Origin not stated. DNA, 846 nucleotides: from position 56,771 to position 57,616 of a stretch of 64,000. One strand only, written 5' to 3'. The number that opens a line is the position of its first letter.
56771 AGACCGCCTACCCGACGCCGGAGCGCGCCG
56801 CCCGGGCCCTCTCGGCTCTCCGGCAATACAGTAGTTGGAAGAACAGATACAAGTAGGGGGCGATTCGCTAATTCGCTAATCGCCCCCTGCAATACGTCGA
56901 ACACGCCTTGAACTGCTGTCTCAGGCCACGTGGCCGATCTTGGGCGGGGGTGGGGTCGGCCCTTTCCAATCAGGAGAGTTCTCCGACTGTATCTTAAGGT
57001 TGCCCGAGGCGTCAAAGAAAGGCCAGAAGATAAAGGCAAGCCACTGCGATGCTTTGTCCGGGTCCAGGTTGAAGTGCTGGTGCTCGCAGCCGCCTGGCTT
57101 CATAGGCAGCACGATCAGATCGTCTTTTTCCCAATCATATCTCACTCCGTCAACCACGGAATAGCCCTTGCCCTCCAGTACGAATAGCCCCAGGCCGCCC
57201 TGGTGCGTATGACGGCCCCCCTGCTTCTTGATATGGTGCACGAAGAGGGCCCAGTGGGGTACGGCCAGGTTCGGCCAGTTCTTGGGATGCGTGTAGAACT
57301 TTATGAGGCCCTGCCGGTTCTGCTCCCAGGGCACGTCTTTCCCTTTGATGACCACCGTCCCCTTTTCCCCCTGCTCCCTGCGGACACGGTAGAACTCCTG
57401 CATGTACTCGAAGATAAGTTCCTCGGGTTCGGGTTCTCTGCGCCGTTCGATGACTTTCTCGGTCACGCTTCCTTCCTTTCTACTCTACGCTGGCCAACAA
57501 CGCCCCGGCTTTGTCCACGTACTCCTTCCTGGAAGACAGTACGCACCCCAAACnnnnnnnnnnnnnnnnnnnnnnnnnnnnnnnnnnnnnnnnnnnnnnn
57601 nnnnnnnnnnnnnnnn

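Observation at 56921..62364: Triplicated orphan-SBP module (SBP+cupin, SBP-remnant+cupin, SBP+amidohydrolase) caught in mid-decay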

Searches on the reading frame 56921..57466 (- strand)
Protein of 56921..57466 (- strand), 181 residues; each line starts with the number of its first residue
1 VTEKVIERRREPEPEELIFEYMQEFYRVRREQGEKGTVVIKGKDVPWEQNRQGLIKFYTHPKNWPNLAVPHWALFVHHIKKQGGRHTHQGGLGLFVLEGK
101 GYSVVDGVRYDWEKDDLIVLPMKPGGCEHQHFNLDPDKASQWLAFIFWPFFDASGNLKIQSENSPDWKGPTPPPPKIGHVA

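Call 6: search_protein_families(library=pfam, proteins=[window:56921-57466:-], max_evalue=0.01)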
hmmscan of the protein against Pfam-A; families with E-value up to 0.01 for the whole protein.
window:56921-57466:- (181 aa): 1 family
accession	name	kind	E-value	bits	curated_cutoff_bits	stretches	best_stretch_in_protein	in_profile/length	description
PF07883.17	Cupin_2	-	2.9e-07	30.5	27.2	1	82-139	10-63/70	Cupin domain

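Call 12: search_protein_families(library=ncbifam, proteins=[window:56921-57466:-], max_evalue=0.01)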
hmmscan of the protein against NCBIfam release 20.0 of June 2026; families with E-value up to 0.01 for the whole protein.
window:56921-57466:- (181 aa): 1 family
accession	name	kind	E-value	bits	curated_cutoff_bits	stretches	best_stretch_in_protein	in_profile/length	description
NF049978.1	AminoSalDhMabB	equivalog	9.9e-06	25.2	650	1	93-133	272-309/351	5-aminosalicylate 1,2-dioxygenase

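Call 13: search_solved_structures(query=window:56921-57466:-, max_evalue=1, show_alignments=2)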
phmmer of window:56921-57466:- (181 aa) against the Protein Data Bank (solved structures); distinct sequences matched with E-value up to 1: 5.
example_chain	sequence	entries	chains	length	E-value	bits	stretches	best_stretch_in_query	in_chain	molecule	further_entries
3bu7_A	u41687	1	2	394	6.5e-11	45.2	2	52-149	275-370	Gentisate 1,2-dioxygenase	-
3nst_A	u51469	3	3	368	7e-05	25.5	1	80-152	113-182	Gentisate 1,2-dioxygenase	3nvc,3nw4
4fah_A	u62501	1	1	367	9.6e-05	25.1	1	82-152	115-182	Gentisate 1,2-dioxygenase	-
2phd_A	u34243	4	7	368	9.8e-05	25.1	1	82-152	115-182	Gentisate 1,2-dioxygenase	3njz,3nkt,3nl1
4fag_A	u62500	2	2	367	0.00014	24.6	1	84-152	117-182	Gentisate 1,2-dioxygenase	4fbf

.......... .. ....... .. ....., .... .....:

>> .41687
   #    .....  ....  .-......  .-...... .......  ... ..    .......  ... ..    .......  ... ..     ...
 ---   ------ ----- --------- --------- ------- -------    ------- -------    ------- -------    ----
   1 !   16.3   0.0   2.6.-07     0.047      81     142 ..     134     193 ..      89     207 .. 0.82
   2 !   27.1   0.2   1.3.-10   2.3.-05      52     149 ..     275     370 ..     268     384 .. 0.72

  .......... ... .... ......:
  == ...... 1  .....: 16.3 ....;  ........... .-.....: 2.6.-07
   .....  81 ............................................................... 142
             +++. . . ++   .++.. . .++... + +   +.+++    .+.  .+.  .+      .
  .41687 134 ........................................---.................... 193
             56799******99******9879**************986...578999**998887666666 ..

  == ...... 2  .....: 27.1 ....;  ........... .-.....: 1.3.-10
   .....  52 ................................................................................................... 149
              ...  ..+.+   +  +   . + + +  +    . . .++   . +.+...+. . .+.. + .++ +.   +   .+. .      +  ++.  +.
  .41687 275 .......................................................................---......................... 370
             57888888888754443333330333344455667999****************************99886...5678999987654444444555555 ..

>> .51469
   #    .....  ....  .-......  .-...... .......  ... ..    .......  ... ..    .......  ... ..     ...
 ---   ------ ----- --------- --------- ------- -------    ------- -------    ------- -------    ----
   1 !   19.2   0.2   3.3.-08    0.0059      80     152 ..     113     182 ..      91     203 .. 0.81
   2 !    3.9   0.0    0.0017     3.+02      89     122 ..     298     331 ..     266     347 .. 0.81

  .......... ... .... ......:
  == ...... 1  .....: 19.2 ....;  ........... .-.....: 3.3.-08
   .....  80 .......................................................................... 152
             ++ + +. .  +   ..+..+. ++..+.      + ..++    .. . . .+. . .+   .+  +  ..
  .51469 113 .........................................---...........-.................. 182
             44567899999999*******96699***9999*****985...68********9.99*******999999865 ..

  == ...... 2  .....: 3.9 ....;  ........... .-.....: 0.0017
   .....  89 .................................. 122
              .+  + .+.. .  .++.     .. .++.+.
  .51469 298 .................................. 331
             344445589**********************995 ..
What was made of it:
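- On 3-hydroxyanthranilate 3,4-dioxygenase (HAO): NCBIfam and PDB searches returned only gentisate-type dioxygenases (calls 12, 13).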

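Call 16: find_homologous_proteins(query=window:56921-57466:-, max_evalue=0.001)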
Query window:56921-57466:- (181 aa): 178 proteins with E <= 0.001 among 249 candidates; the best 120 are listed.
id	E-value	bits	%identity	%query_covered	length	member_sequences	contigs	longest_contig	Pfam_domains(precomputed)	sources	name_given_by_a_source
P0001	2.0e-102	359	81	100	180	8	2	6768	PF07883.18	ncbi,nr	ncbi:MAG: Cupin domain protein [Dehalococcoidia bacterium]|nr:Cupin domain protein [Dehalococcoidia 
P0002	3.7e-95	335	78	93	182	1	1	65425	PF07883.18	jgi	jgi:hypothetical protein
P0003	2.4e-86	306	73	99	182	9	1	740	PF07883.18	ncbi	-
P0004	1.3e-73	265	62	98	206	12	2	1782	PF07883.18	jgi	-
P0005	5.1e-73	263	64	95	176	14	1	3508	PF07883.18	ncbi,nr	ncbi:MAG: cupin domain-containing protein [Chloroflexi bacterium]|nr:cupin domain-containing protein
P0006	2.5e-72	261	63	100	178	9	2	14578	PF07883.18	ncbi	ncbi:MAG: cupin domain-containing protein [Dehalococcoidia bacterium]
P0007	1.3e-71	258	63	100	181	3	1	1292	PF07883.18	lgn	-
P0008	3.5e-71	257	63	96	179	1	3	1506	PF07883.18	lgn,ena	-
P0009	1.1e-70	255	64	94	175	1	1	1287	PF07883.18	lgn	-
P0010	7.0e-70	253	61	100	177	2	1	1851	PF07883.18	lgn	-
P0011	7.3e-70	253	62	100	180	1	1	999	PF07883.18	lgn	-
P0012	2.8e-69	251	60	100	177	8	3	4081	PF07883.18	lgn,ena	-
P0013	5.5e-69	250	62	96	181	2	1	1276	PF07883.18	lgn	-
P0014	7.9e-69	249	58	100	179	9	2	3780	-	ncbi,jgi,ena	-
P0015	5.6e-68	246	56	100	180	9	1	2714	PF07883.18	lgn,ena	-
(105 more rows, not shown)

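Call 17: find_encoding_contigs(protein=P0002, flank=10000, max_places=3)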
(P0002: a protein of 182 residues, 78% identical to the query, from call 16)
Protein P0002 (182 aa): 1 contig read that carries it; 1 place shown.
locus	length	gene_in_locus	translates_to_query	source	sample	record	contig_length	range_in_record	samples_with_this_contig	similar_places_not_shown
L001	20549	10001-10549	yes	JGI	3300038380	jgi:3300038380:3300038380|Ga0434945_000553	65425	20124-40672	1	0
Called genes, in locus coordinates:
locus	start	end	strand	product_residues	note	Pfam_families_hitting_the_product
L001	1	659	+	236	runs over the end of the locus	PF00005:ABC_tran, PF13304:AAA_21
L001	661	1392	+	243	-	PF01061:ABC2_membrane, PF12679:ABC2_membrane_2, PF12698:ABC2_membrane_3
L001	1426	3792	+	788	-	PF00488:MutS_V, PF01713:Smr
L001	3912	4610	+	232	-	PF18854:baeRF_family10, PF03464:eRF1_2 (weak), PF18859:acVLRF1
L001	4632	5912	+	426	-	PF07690:MFS_1, PF06779:MFS_4, PF07690:MFS_1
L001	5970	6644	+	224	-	PF00857:Isochorismatase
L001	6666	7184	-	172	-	PF03358:FMN_red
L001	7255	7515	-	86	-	PF14242:DUF4342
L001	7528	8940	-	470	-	PF00202:Aminotran_3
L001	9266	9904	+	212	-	PF04367:DUF502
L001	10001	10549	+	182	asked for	PF07883:Cupin_2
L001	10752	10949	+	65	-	-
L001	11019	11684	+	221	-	PF00486:Trans_reg_C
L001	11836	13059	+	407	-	PF00909:Ammonium_transp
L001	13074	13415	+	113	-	PF00543:P-II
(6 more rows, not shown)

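Call 18: find_encoding_contigs(protein=P0001, flank=10000, max_places=3)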
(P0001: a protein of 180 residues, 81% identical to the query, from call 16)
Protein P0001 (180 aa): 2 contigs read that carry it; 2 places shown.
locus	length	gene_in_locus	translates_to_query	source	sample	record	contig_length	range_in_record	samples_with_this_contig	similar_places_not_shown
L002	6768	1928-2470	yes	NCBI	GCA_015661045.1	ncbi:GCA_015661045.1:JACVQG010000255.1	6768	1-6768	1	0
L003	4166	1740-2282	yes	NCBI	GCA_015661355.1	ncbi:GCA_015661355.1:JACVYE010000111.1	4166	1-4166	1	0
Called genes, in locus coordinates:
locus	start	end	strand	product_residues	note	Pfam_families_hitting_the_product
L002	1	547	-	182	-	?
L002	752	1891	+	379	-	PF13531:SBP_bac_11, PF01547:SBP_bac_1, PF13416:SBP_bac_8, PF13343:SBP_bac_6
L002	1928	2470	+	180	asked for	PF07883:Cupin_2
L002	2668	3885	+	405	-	PF13531:SBP_bac_11, PF13416:SBP_bac_8, PF13343:SBP_bac_6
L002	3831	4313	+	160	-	PF07883:Cupin_2 (weak)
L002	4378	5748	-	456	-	PF02629:CoA_binding, PF13380:CoA_binding_2, PF13607:Succ_CoA_lig, PF19045:Ligase_CoA_2 (weak)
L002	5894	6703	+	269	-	-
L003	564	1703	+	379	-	PF13531:SBP_bac_11, PF01547:SBP_bac_1, PF13416:SBP_bac_8, PF13343:SBP_bac_6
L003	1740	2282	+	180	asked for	PF07883:Cupin_2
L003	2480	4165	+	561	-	PF13416:SBP_bac_8, PF13531:SBP_bac_11, PF13343:SBP_bac_6, PF07883:Cupin_2 (weak)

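Call 28: find_related_loci(query=A4, collection=genome_contigs, flank=10000)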
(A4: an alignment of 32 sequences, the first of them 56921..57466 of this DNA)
Query A4 (181 aa) in genome_contigs; peptide patterns used: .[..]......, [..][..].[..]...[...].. (x = any residue, [..] = any of these).
585 stretches matched a pattern; 519 encode a relative of the query (tblastn E <= 1e-3); the best 80 are kept; 78 distinct loci.
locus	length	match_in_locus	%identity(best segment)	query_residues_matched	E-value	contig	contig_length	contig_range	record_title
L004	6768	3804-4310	92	13-181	3e-97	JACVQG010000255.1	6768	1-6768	MAG: Dehalococcoidia bacterium isolate B4_bin.11 scaffold_13605, whole genome shotgun sequence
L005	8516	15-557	75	1-180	6e-89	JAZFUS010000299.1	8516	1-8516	MAG: Dehalococcoidia bacterium isolate BS2bin.63 BS2bin.63_299, whole genome shotgun sequence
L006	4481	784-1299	64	3-174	1e-74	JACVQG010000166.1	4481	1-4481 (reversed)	MAG: Dehalococcoidia bacterium isolate B4_bin.11 scaffold_7405, whole genome shotgun sequence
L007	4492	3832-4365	61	1-178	4e-72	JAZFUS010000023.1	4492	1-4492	MAG: Dehalococcoidia bacterium isolate BS2bin.63 BS2bin.63_23, whole genome shotgun sequence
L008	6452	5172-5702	60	1-181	5e-70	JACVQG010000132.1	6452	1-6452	MAG: Dehalococcoidia bacterium isolate B4_bin.11 scaffold_5686, whole genome shotgun sequence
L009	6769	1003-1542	56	1-181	6e-69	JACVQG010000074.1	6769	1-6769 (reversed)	MAG: Dehalococcoidia bacterium isolate B4_bin.11 scaffold_3080, whole genome shotgun sequence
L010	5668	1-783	60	1-169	2e-67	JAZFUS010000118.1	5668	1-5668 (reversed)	MAG: Dehalococcoidia bacterium isolate BS2bin.63 BS2bin.63_118, whole genome shotgun sequence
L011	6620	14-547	63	1-181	7e-66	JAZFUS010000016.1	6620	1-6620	MAG: Dehalococcoidia bacterium isolate BS2bin.63 BS2bin.63_16, whole genome shotgun sequence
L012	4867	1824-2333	59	1-170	2e-65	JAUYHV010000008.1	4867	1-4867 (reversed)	MAG: Dehalococcoidia bacterium isolate C24_maxbin.178 C24_k141_427678, whole genome shotgun sequence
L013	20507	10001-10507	54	1-169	1e-63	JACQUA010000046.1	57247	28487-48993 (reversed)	MAG: Chloroflexi bacterium isolate NC_groundwater_1425_Ag_S-0.65um_59_63 S_p65_S5_coassembly_k141_566288, whole genome s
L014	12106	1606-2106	57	1-167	1e-62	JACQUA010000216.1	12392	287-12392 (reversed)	MAG: Chloroflexi bacterium isolate NC_groundwater_1425_Ag_S-0.65um_59_63 S_p65_S5_coassembly_k141_2791313, whole genome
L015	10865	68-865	56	1-170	2e-62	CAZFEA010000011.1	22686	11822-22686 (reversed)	MAG TPA_asm: uncultured Dehalococcoidia bacterium isolate binchicken_co213_710 genome assembly, contig: NODE_3771_length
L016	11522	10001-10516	55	1-172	1e-61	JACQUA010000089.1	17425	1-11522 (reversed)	MAG: Chloroflexi bacterium isolate NC_groundwater_1425_Ag_S-0.65um_59_63 S_p65_S5_coassembly_k141_1232247, whole genome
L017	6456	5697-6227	52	1-177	1e-61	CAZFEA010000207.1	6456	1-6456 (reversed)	MAG TPA_asm: uncultured Dehalococcoidia bacterium isolate binchicken_co213_710 genome assembly, contig: NODE_24535_lengt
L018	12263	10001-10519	54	1-173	3e-61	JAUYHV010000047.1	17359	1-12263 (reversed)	MAG: Dehalococcoidia bacterium isolate C24_maxbin.178 C24_k141_15552, whole genome shotgun sequence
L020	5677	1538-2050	51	1-171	9e-60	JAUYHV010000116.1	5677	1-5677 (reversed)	MAG: Dehalococcoidia bacterium isolate C24_maxbin.178 C24_k141_894503, whole genome shotgun sequence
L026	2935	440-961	57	1-174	4e-59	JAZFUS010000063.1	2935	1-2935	MAG: Dehalococcoidia bacterium isolate BS2bin.63 BS2bin.63_63, whole genome shotgun sequence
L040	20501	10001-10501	48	1-167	9e-56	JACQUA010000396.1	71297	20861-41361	MAG: Chloroflexi bacterium isolate NC_groundwater_1425_Ag_S-0.65um_59_63 S_p65_S5_coassembly_k141_4974339, whole genome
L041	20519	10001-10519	49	1-173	2e-55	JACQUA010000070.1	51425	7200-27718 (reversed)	MAG: Chloroflexi bacterium isolate NC_groundwater_1425_Ag_S-0.65um_59_63 S_p65_S5_coassembly_k141_952016, whole genome s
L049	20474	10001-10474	51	19-176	3e-51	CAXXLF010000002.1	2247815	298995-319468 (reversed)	MAG: Candidatus Binatia bacterium isolate 50cad74d-8dc2-4fe2-a9fc-fc20900c681e genome assembly, contig: contig_2, whole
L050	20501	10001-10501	50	7-169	4e-51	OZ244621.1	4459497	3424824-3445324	MAG: uncultured Candidatus Binatia bacterium isolate 8f9fbfc1-36b4-40f3-a05a-ee2ffc03c637 genome assembly, chromosome: 1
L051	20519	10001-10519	49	7-175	3e-51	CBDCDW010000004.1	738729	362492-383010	MAG: uncultured Candidatus Binatia bacterium isolate 9a2c71a9-8664-4bc0-91de-9535c4cbd7a1 genome assembly, contig: conti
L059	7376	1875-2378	50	1-168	1e-48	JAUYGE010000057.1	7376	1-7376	MAG: Dehalococcoidia bacterium isolate C24_concoct.bin.111_sub C24_k141_306815, whole genome shotgun sequence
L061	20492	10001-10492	47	4-168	3e-47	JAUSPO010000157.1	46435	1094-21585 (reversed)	MAG: Bacillota bacterium isolate E21_metabat.bin.75 E21_k141_276930, whole genome shotgun sequence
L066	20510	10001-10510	45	3-173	5e-47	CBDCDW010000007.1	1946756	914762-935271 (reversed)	MAG: uncultured Candidatus Binatia bacterium isolate 9a2c71a9-8664-4bc0-91de-9535c4cbd7a1 genome assembly, contig: conti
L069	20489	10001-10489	46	4-168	1e-46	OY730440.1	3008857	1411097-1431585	MAG: Acidimicrobiales bacterium isolate 66a0c705-35f1-4a73-9d13-6e1e10a8c2cc genome assembly, chromosome: 1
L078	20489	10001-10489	46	4-168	5e-46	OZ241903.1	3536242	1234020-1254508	MAG: Candidatus Aldehydirespirator sp. isolate d351f403-e454-448a-b302-ab11d97c6c0f genome assembly, chromosome: 1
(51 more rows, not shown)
